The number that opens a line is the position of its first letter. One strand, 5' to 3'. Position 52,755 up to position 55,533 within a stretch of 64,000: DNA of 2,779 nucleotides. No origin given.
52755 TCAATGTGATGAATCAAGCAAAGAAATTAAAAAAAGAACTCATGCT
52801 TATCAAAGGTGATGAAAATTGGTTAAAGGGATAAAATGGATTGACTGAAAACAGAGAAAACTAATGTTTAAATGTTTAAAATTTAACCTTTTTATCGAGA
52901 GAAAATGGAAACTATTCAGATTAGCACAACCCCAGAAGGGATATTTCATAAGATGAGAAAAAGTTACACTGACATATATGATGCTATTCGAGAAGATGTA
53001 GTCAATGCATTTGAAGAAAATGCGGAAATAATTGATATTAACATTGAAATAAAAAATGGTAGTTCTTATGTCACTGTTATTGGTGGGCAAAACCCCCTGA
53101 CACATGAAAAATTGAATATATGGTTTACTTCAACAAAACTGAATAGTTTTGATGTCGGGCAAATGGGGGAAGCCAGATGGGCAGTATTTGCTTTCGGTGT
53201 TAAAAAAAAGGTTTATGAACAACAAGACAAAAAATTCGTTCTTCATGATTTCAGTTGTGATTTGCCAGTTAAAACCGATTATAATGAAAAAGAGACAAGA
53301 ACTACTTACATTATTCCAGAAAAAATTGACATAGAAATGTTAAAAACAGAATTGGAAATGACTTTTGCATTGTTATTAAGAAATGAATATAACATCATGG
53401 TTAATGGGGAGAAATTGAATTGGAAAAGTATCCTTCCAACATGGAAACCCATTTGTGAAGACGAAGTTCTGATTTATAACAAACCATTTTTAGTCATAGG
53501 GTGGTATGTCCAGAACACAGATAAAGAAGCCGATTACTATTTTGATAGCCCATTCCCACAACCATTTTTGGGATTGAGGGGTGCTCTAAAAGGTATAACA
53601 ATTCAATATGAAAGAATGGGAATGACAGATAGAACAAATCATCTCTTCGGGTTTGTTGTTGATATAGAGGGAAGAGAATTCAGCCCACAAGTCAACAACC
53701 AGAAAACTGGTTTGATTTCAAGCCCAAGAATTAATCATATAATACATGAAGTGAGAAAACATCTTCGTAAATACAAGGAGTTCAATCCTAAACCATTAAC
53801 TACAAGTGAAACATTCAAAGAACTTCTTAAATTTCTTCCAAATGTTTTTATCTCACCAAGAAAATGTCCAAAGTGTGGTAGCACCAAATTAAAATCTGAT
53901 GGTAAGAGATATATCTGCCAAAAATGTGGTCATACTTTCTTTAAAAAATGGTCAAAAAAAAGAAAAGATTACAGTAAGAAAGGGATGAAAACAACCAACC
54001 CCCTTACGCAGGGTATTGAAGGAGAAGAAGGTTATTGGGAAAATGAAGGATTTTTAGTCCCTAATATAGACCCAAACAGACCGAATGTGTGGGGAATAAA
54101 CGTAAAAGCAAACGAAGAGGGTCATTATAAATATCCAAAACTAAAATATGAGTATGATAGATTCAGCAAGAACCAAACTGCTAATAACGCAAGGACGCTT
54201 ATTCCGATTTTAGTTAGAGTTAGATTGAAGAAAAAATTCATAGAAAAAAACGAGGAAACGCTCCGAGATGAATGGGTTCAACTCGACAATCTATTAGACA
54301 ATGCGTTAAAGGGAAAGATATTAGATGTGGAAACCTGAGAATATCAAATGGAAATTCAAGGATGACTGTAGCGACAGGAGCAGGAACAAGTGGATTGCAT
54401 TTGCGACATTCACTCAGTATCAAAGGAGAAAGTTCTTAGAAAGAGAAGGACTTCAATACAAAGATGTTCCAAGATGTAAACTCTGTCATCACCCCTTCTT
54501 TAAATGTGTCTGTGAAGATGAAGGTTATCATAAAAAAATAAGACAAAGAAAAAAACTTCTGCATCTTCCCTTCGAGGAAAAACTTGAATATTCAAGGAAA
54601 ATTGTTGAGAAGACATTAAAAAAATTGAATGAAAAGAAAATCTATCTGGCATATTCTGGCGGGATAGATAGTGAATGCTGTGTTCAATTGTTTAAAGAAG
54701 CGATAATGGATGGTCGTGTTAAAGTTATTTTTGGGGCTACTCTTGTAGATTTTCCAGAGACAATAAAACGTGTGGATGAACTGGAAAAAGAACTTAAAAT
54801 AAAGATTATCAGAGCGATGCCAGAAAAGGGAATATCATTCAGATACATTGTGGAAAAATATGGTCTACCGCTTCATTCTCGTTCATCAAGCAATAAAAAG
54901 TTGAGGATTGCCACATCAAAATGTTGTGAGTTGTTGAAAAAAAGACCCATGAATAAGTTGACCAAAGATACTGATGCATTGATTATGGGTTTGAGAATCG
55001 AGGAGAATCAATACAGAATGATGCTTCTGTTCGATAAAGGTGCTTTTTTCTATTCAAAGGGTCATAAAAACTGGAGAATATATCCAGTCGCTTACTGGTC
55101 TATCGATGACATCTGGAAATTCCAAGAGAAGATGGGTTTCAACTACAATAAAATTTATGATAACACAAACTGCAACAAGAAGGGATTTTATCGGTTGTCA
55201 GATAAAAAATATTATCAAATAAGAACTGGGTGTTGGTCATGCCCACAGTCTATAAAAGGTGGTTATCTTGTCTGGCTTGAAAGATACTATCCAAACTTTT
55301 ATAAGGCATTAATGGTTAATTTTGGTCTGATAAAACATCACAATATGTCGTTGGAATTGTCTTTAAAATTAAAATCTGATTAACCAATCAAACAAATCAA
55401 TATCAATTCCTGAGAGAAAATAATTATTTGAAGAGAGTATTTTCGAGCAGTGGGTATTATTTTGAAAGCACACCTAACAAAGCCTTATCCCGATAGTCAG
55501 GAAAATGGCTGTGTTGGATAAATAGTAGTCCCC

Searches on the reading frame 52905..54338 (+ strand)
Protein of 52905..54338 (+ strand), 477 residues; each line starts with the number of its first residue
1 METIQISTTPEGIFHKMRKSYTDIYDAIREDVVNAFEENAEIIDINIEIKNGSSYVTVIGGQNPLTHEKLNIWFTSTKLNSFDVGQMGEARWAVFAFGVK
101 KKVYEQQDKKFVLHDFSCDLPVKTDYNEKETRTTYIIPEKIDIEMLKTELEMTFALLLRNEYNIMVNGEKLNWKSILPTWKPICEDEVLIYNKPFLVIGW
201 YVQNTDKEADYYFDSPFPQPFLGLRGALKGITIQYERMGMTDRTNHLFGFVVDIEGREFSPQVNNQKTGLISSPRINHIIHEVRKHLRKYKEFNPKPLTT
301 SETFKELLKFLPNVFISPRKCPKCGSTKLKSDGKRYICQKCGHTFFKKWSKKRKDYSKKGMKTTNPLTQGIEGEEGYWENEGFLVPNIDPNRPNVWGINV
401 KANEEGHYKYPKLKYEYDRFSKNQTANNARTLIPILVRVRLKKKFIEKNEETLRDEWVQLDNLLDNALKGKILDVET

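Call 8: search_protein_families(library=pfam, proteins=[window:52905-54338:+], max_evalue=0.01)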
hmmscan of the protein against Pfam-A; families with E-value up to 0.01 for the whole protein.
window:52905-54338:+ (477 aa): 5 families
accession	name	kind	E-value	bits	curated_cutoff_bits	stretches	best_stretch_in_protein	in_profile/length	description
PF17283.8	Zn_ribbon_SprT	-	0.00011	22.6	28.1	1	321-346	7-35/38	SprT-like zinc ribbon domain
PF08271.17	Zn_Ribbon_TF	-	0.0022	17.9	29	1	320-343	2-27/43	TFIIB zinc-binding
PF09723.15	Zn_ribbon_8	-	0.0027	18.1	34.4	0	336-346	6-16/41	Zinc ribbon domain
PF08274.17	Zn_Ribbon_YjdM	-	0.0051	17.2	30.8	0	320-343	4-27/30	PhnA Zinc-Ribbon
PF07282.18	Cas12f1-like_TNB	-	0.0081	16.7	26.3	0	318-344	28-49/60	Cas12f1-like, TNB domain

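Call 9: search_protein_families(library=phrogs, proteins=[window:52905-54338:+], max_evalue=0.01)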
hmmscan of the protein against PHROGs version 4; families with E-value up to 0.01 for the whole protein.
window:52905-54338:+ (477 aa): 1 family
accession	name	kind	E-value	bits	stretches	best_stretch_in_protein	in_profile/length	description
phrog_1035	-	DNA, RNA and nucleotide metabolism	0.0012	19.8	1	299-414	43-116/271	endonuclease VII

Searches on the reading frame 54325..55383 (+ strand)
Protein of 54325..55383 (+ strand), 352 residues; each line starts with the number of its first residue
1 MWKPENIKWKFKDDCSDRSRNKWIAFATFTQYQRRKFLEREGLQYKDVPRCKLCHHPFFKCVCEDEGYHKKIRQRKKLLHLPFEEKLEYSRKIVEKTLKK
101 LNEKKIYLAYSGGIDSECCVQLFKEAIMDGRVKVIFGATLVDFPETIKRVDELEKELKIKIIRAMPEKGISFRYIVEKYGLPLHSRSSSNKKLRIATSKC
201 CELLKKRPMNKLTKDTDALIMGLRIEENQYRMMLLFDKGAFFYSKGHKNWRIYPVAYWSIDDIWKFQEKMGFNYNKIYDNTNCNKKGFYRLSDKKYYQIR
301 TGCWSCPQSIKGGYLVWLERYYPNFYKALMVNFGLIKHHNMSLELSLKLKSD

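Call 9: search_protein_families(library=phrogs, proteins=[window:54325-55383:+], max_evalue=0.01)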
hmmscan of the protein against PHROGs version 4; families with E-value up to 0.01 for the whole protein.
window:54325-55383:+ (352 aa): 2 families
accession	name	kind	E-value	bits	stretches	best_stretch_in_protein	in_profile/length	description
phrog_424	-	moron, auxiliary metabolic gene and host takeover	1.2e-26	94.7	1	68-328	132-360/460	phosphoadenosine phosphosulfate reductase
phrog_2302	-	moron, auxiliary metabolic gene and host takeover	3.9e-18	66.6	1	102-335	26-271/381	phosphoadenosine phosphosulfate reductase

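Call 17: search_protein_families(library=pfam, proteins=[window:54325-55383:+], max_evalue=0.01)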
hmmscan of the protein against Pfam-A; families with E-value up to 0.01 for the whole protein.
window:54325-55383:+ (352 aa): 2 families
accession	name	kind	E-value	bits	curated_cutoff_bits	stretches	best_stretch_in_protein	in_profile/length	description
PF01507.26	PAPS_reduct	-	4.7e-23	82.5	22.5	1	106-308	2-174/175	Phosphoadenosine phosphosulfate reductase domain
PF02540.23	NAD_synthase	-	0.0048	16.5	21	0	88-160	3-75/242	NAD synthase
